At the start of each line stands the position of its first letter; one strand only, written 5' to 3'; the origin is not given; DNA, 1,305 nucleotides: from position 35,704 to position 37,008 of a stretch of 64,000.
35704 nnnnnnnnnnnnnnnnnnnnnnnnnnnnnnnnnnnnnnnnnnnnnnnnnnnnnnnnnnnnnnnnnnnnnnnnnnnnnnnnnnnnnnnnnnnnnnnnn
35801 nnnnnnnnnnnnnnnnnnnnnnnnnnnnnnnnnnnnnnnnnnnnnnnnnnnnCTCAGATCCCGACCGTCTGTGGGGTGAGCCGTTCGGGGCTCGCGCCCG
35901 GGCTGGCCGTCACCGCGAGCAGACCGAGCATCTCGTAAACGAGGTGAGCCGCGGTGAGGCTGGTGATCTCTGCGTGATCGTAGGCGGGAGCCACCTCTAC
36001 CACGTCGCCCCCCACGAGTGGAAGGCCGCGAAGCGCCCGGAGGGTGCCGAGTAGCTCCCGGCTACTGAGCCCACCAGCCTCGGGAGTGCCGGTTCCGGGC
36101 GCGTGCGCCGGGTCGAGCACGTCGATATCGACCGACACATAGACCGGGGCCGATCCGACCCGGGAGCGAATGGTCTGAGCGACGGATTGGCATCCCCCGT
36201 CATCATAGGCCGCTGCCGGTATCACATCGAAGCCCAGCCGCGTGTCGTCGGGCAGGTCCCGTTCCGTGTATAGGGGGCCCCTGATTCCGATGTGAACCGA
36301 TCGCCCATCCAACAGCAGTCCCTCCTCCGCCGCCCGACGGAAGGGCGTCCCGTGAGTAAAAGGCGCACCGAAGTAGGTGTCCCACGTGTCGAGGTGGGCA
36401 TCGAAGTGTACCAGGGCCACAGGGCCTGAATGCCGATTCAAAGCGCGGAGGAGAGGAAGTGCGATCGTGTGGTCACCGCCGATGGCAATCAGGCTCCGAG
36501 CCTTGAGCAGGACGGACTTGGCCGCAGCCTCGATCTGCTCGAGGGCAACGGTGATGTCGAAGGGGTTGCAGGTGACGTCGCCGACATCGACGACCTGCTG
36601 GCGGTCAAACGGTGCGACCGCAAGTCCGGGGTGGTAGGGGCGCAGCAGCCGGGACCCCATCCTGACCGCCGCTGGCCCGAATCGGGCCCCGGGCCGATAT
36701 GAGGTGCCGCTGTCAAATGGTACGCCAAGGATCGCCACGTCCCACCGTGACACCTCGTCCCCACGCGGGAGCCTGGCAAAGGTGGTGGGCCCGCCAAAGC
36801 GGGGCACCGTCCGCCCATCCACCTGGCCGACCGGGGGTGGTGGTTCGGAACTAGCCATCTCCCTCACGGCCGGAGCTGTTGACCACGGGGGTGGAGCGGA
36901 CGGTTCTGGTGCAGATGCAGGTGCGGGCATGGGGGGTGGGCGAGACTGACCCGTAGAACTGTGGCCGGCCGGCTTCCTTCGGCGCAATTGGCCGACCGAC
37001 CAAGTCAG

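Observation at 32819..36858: Operon: ureohydrolase, DMFase-like small and large subunits, RidA. This is a candidate pathway for an N-substituted amide/guanidino compound.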

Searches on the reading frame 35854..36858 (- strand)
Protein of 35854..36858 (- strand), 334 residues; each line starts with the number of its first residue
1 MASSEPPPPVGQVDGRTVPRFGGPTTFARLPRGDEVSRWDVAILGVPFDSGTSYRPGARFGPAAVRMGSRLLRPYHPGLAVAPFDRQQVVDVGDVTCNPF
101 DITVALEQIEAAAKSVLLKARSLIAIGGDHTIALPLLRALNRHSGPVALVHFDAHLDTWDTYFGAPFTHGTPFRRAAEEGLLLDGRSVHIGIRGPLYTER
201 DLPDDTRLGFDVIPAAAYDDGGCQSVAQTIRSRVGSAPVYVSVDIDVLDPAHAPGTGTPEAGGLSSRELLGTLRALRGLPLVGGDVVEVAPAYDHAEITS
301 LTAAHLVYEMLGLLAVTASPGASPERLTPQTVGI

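Call 4: search_protein_families(library=pfam, proteins=[window:35854-36858:-], max_evalue=0.01)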
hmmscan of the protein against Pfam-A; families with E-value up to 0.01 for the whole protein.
window:35854-36858:- (334 aa): 1 family
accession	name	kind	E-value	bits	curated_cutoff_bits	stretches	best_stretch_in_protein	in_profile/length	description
PF00491.26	Arginase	-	8.6e-93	311.3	22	1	40-311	2-279/280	Arginase family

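Call 5: search_protein_families(library=ncbifam, proteins=[window:35854-36858:-], max_evalue=0.01)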
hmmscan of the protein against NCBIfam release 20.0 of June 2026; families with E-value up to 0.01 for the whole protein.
window:35854-36858:- (334 aa): 5 families
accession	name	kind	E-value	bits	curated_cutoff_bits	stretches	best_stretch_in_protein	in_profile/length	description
NF002564.0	PRK02190.1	subfamily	2.1e-92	309.6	302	1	20-316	14-303/307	agmatinase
TIGR01230.1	agmatinase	equivalog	6.4e-69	232.6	174.3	1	40-312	14-274/275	agmatinase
TIGR01227.1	hutG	equivalog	5.1e-39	134.3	229.15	1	37-311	33-306/307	formimidoylglutamase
TIGR01229.1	rocF_arginase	equivalog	5.2e-19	68.7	227.6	1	98-312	61-296/300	arginase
NF010347.0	PRK13775.1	equivalog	3.2e-07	29.9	381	1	55-315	68-328/331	formimidoylglutamase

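Call 8: search_solved_structures(query=window:35854-36858:-, show_alignments=0, max_evalue=1e-20)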
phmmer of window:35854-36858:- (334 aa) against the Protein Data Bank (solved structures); distinct sequences matched with E-value up to 1e-20: 17.
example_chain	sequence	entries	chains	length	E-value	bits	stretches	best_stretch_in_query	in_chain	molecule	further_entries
3nip_A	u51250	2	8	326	5.4e-79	268.8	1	8-322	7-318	3-guanidinopropionase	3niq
3nio_A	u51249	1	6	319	3.5e-77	262.9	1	14-314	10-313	Guanidinobutyrase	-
1gq6_A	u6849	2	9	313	2.3e-72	247.1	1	12-311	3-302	PROCLAVAMINATE AMIDINO HYDROLASE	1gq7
7lol_A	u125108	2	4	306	2.6e-61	210.7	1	27-315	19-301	Agmatinase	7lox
7lba_A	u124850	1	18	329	3.3e-61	210.4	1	27-315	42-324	Agmatinase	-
4dz4_A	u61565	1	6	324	2.8e-60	207.3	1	21-313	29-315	Agmatinase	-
7esr_A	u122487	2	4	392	5.4e-45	157.1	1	17-318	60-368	Probable agmatinase 2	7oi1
9fek_A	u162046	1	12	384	1.3e-42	149.3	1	17-312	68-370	Putative agmatinase 2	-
1wog_A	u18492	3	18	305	8.9e-36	126.8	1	21-311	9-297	agmatinase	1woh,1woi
3pzl_A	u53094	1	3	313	4.4e-32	114.6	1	41-307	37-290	Agmatine ureohydrolase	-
3lhl_A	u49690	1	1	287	2.8e-31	112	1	41-313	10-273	Putative agmatinase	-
6vsu_A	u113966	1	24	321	1.8e-29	106.1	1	40-311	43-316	Arginase 1, mitochondrial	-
6vss_A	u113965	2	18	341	1e-28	103.5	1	42-311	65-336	Arginase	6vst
3m1r_A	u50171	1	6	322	7.4e-27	97.4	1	41-311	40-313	Formimidoylglutamase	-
8snf_D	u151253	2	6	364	1.8e-21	79.8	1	41-327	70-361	metformin hydrolase subunit A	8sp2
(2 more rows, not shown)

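Call 25: find_homologous_proteins(query=window:35854-36858:-, max_evalue=1e-30)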
Query window:35854-36858:- (334 aa): 8000 proteins with E <= 1e-30 among 8000 candidates; the best 120 are listed.
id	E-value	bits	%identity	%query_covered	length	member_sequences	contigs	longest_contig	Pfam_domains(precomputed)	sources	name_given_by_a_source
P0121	8.2e-172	589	100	80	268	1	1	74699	PF00491.27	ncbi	-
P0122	3.5e-141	488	71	92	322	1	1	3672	PF00491.27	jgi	jgi:guanidinobutyrase / D-arginase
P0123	7.1e-141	487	71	90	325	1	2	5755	PF00491.27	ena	-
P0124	7.1e-141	487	71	90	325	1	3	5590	PF00491.27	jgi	-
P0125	1.3e-140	486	67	92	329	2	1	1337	PF00491.27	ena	-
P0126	3.0e-140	485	70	94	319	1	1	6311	PF00491.27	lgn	-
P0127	1.8e-139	483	70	93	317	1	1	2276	PF00491.27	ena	-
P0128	4.7e-139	481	69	93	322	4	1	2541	PF00491.27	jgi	jgi:agmatinase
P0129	6.5e-139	481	72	91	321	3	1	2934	PF00491.27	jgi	jgi:agmatinase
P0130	9.5e-139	480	71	93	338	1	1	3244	PF00491.27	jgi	jgi:agmatinase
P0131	9.7e-139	480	68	94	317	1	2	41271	PF00491.27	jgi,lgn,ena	-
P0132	1.0e-138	480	65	99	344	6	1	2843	PF00491.27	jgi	jgi:agmatinase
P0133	1.4e-138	480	72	91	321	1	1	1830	PF00491.27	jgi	jgi:agmatinase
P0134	1.6e-138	479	71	90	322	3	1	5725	PF00491.27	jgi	jgi:agmatinase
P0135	1.7e-138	479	68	94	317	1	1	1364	PF00491.27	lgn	-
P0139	8.8e-138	477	69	93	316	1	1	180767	PF00491.27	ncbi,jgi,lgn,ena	-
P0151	3.4e-137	475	72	90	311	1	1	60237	PF00491.27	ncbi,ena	-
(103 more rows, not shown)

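Call 26: find_encoding_contigs(protein=P0139, flank=7000, max_places=2)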
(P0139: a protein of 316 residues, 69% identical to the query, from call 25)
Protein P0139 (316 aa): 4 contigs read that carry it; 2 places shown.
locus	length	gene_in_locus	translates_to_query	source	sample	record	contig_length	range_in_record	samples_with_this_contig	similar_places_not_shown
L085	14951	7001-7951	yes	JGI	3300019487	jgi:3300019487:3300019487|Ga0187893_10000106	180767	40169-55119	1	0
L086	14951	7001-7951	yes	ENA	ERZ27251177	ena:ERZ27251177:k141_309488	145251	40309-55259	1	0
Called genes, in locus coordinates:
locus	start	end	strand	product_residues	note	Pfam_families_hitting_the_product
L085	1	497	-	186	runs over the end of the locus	PF08534:Redoxin, PF00578:AhpC-TSA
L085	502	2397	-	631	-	PF13424:TPR_12, PF07719:TPR_2 (weak), PF00515:TPR_1 (weak), PF13414:TPR_11 (weak), PF14559:TPR_19, PF13432:TPR_16, PF14559:TPR_19, PF13432:TPR_16, +16 more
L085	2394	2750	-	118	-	-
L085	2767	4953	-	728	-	PF00141:peroxidase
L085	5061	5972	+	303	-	PF00126:HTH_1, PF03466:LysR_substrate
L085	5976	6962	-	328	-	PF02423:OCD_Mu_crystall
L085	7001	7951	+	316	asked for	PF00491:Arginase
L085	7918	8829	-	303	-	PF01925:TauE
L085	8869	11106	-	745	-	PF07690:MFS_1 (weak), PF01564:Spermine_synth (faint)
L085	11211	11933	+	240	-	PF02405:MlaE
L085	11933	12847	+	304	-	PF00005:ABC_tran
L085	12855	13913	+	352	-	PF02470:MlaD, PF28544:Helical_needle (weak)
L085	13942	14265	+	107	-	-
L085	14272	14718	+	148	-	-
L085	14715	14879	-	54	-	-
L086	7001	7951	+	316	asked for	PF00491:Arginase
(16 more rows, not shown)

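Call 27: find_encoding_contigs(protein=P0151, flank=7000, max_places=2)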
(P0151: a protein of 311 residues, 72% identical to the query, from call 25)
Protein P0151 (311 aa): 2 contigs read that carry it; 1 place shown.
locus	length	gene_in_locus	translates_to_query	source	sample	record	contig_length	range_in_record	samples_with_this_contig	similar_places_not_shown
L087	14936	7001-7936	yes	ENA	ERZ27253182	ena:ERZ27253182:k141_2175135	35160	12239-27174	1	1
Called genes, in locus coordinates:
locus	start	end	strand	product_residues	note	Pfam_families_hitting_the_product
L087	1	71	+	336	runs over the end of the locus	PF13410:GST_C_2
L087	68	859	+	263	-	PF00561:Abhydrolase_1 (faint)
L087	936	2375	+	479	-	PF03007:WS_DGAT_cat, PF06974:WS_DGAT_C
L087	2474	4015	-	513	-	PF13231:PMT_2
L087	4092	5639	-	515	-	PF00732:GMC_oxred_N, PF00890:FAD_binding_2 (faint), PF01266:DAO (weak), PF05834:Lycopene_cycl (weak), PF05199:GMC_oxred_C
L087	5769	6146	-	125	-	PF00903:Glyoxalase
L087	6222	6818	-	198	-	-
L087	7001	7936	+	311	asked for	PF00491:Arginase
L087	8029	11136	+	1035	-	PF03704:BTAD, PF13191:AAA_16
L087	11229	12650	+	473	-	PF01565:FAD_binding_4, PF08031:BBE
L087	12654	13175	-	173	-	PF13238:AAA_18 (weak), PF13521:AAA_28 (weak), PF13671:AAA_33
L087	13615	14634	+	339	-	PF01636:APH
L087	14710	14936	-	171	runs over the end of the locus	PF01068:DNA_ligase_A_M (weak), PF04679:DNA_ligase_A_C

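Call 28: find_encoding_contigs(protein=P0131, flank=7000, max_places=2)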
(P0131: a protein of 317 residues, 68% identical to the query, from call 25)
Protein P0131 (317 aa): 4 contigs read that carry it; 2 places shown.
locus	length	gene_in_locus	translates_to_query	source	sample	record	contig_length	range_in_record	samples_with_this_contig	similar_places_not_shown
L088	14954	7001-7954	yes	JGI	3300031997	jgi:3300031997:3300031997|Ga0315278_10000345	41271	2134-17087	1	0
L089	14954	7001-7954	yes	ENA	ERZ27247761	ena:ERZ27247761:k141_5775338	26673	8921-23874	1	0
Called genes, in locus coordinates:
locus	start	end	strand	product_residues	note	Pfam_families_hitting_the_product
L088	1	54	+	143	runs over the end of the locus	PF07366:SnoaL, PF12680:SnoaL_2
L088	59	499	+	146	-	PF10604:Polyketide_cyc2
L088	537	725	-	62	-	-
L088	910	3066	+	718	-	PF00916:Sulfate_transp, PF01740:STAS, PF13466:STAS_2 (weak), PF00027:cNMP_binding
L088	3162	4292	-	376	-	PF13860:FlgD_ig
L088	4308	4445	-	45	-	-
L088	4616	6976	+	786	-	PF00884:Sulfatase, PF01663:Phosphodiest (faint), PF16347:SGSH_C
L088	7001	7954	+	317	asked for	PF00491:Arginase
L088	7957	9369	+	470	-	PF01425:Amidase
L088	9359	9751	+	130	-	PF08332:CaMKII_AD, PF13474:SnoaL_3, PF14534:DUF4440 (weak), PF12680:SnoaL_2 (weak)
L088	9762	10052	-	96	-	-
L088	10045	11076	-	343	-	PF13685:Fe-ADH_2, PF00465:Fe-ADH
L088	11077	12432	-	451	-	PF00232:Glyco_hydro_1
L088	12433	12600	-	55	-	-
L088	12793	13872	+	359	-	PF01068:DNA_ligase_A_M, PF04679:DNA_ligase_A_C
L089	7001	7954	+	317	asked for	PF00491:Arginase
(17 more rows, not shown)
